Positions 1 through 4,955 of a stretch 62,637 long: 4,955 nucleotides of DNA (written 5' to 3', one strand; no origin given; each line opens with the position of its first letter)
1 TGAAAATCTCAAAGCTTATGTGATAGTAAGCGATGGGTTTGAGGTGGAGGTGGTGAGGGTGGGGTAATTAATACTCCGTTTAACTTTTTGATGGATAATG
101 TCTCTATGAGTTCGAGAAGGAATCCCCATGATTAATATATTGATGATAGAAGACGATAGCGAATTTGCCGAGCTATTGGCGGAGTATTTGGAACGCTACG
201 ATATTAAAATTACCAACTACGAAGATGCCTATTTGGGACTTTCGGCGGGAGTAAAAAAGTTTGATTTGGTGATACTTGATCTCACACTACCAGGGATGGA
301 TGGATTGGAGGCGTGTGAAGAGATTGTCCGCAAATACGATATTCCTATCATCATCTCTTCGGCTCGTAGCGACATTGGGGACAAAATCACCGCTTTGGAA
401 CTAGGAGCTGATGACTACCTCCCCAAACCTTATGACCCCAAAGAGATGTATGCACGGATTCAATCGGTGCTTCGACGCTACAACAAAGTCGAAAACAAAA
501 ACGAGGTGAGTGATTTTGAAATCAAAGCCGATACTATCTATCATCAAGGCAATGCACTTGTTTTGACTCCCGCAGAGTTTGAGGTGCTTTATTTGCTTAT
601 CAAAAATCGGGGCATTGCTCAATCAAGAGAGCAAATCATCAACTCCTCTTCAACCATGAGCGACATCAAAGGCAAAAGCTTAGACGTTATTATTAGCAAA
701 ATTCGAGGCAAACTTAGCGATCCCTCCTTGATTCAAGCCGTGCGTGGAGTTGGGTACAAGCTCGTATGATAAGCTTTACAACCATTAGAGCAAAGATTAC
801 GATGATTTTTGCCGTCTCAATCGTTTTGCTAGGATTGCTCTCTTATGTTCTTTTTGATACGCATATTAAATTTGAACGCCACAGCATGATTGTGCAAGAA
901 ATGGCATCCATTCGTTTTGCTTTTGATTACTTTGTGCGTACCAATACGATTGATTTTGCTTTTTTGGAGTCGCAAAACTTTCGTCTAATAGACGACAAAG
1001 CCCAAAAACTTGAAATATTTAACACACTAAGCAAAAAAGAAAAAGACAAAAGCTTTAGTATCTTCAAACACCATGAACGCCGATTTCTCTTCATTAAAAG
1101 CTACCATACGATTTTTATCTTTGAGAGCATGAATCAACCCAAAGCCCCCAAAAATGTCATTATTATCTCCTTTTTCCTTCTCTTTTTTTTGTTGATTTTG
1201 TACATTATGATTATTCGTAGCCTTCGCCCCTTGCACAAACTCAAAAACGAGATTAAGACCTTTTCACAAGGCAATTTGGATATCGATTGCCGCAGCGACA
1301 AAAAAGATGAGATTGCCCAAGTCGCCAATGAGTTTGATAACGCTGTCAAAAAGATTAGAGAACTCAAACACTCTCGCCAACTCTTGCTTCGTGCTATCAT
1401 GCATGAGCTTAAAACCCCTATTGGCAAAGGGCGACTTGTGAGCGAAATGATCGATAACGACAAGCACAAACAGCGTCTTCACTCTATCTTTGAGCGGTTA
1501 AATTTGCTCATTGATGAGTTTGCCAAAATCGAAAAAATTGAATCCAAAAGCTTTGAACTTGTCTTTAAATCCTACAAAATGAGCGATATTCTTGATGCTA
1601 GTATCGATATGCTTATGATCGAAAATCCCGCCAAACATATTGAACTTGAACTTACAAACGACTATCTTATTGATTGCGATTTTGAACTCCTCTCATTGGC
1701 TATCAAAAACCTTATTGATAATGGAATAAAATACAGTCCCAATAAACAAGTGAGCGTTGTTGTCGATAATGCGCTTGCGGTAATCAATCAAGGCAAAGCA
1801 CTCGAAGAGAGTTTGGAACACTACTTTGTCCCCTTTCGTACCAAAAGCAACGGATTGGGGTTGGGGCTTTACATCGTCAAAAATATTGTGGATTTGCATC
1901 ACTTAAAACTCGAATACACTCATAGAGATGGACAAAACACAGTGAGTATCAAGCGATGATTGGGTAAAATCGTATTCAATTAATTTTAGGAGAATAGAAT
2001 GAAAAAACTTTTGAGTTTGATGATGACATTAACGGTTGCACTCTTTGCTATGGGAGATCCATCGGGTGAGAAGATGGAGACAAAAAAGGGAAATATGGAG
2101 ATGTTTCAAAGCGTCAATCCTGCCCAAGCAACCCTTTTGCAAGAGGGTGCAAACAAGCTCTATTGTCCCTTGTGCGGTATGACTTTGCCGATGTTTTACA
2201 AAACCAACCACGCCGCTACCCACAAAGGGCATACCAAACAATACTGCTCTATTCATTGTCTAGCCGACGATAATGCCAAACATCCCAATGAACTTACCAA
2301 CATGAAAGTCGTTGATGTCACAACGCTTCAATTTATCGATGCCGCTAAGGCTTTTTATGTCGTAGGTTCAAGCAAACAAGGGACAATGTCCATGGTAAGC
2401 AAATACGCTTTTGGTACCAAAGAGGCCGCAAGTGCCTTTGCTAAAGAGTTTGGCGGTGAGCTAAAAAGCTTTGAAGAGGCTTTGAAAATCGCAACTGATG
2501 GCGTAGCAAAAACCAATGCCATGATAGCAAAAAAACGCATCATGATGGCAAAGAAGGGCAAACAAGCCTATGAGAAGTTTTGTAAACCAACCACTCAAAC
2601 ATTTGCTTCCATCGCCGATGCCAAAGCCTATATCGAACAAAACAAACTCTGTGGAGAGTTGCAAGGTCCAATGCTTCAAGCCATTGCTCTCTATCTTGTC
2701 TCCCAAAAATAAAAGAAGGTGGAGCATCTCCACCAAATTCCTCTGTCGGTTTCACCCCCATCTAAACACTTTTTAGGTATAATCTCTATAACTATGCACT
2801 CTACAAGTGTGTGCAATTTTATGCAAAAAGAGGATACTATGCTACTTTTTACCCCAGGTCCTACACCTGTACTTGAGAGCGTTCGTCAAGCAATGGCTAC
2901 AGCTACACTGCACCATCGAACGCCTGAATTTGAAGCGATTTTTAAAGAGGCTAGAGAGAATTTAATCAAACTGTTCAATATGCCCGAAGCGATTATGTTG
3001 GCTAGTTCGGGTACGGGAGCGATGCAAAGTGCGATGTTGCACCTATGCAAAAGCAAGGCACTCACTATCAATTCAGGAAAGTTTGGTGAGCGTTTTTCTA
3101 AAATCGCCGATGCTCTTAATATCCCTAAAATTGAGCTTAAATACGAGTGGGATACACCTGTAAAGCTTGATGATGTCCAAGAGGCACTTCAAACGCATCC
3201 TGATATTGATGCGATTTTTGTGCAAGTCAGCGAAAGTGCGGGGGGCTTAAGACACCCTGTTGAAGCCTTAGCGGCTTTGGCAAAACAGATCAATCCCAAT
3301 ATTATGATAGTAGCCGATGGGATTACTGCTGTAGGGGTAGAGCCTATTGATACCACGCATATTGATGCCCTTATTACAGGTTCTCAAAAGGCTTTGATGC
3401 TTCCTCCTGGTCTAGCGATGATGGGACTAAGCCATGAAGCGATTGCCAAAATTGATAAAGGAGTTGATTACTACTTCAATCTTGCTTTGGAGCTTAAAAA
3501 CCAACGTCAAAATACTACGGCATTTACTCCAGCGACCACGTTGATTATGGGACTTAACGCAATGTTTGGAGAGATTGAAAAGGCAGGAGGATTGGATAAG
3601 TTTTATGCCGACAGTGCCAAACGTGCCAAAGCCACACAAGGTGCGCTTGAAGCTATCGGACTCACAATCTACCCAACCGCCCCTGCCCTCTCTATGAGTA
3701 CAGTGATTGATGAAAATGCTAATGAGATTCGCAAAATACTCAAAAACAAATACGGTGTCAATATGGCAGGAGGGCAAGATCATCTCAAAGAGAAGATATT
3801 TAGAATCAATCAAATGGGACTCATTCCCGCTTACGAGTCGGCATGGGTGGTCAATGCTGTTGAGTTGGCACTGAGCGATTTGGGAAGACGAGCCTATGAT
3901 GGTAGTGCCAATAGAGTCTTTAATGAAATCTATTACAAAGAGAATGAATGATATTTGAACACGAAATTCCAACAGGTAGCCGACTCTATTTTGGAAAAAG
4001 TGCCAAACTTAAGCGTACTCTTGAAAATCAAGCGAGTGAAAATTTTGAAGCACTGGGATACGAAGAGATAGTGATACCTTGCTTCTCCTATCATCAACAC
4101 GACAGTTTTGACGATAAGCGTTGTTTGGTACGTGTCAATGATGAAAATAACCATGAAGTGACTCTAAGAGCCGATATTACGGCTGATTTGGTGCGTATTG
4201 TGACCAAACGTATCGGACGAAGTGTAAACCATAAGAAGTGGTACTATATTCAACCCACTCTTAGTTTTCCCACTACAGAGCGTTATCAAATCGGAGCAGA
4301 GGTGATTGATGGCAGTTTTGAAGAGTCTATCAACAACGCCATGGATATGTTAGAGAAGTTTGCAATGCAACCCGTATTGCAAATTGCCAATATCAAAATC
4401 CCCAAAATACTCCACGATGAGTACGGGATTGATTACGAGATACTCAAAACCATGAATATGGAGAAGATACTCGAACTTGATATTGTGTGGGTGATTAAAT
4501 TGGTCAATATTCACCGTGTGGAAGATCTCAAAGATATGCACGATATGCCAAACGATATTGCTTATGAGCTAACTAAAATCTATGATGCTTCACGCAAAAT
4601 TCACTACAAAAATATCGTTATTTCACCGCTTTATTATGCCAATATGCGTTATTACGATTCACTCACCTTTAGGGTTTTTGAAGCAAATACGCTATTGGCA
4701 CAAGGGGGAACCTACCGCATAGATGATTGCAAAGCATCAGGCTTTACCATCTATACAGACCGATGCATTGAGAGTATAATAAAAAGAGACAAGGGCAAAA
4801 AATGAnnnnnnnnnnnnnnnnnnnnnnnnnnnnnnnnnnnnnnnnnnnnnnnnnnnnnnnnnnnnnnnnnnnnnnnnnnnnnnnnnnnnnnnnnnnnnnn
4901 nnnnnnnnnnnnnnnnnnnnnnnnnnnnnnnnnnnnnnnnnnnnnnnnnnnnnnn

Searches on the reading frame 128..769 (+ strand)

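Call 44: search_protein_families(library=pfam, proteins=[window:128-769:+], max_evalue=0.0001)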
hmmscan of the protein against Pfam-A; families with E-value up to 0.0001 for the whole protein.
window:128-769:+ (213 aa): 2 families
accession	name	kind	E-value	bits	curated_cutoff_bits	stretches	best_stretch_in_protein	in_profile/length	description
PF00072.30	Response_reg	-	6.2e-25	88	30.2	1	4-112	1-111/111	Response regulator receiver domain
PF00486.34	Trans_reg_C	-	6.2e-16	58.7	26.2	1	142-212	2-77/77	Transcriptional regulatory protein, C terminal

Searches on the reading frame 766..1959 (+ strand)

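Call 44: search_protein_families(library=pfam, proteins=[window:766-1959:+], max_evalue=0.0001)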
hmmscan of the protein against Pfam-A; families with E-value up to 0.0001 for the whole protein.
window:766-1959:+ (397 aa): 2 families
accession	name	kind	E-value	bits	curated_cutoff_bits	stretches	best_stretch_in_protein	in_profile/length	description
PF02518.31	HATPase_c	-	7.3e-12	46.1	26.4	1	307-393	4-102/111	Histidine kinase-, DNA gyrase B-, and HSP90-like ATPase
PF00672.30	HAMP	-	2.1e-05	25.2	25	1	150-198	4-52/53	HAMP domain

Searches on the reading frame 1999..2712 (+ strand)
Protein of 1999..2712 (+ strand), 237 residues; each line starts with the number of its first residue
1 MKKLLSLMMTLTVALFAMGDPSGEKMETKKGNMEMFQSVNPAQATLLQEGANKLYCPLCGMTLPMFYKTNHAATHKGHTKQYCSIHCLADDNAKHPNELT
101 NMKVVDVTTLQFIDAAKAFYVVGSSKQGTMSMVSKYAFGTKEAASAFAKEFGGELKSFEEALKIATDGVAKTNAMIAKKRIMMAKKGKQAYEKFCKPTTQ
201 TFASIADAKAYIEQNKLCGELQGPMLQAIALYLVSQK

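Call 44: search_protein_families(library=pfam, proteins=[window:1999-2712:+], max_evalue=0.0001)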
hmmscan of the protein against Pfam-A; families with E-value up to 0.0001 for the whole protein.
window:1999-2712:+ (237 aa): 1 family
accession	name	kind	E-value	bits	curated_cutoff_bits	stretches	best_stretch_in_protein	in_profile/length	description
PF05573.18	NosL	-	6.8e-16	59.2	24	1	55-160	9-125/131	NosL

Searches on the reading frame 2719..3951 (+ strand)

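Call 44: search_protein_families(library=pfam, proteins=[window:2719-3951:+], max_evalue=0.0001)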
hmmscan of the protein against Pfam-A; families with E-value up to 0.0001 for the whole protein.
window:2719-3951:+ (410 aa): 1 family
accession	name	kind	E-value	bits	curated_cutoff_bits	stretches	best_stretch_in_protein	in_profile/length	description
PF00266.25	Aminotran_5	-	2.8e-16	59.9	21.5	1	59-352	29-338/371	Aminotransferase class-V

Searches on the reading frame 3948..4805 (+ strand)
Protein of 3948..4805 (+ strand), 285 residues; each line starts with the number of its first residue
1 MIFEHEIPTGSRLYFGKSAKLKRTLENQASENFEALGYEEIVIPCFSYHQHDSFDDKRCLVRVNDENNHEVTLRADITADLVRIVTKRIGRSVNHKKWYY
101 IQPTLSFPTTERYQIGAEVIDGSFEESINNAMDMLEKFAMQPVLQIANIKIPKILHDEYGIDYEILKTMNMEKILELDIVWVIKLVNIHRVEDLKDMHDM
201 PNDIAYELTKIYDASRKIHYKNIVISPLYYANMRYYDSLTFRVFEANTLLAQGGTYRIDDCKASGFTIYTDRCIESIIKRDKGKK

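Call 44: search_protein_families(library=pfam, proteins=[window:3948-4805:+], max_evalue=0.0001)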
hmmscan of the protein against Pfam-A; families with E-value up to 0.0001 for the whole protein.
window:3948-4805:+ (285 aa): 1 family
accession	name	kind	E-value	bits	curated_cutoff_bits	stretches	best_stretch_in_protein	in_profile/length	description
PF13393.11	tRNA-synt_His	-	3.5e-17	63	25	1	18-271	9-306/308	Histidyl-tRNA synthetase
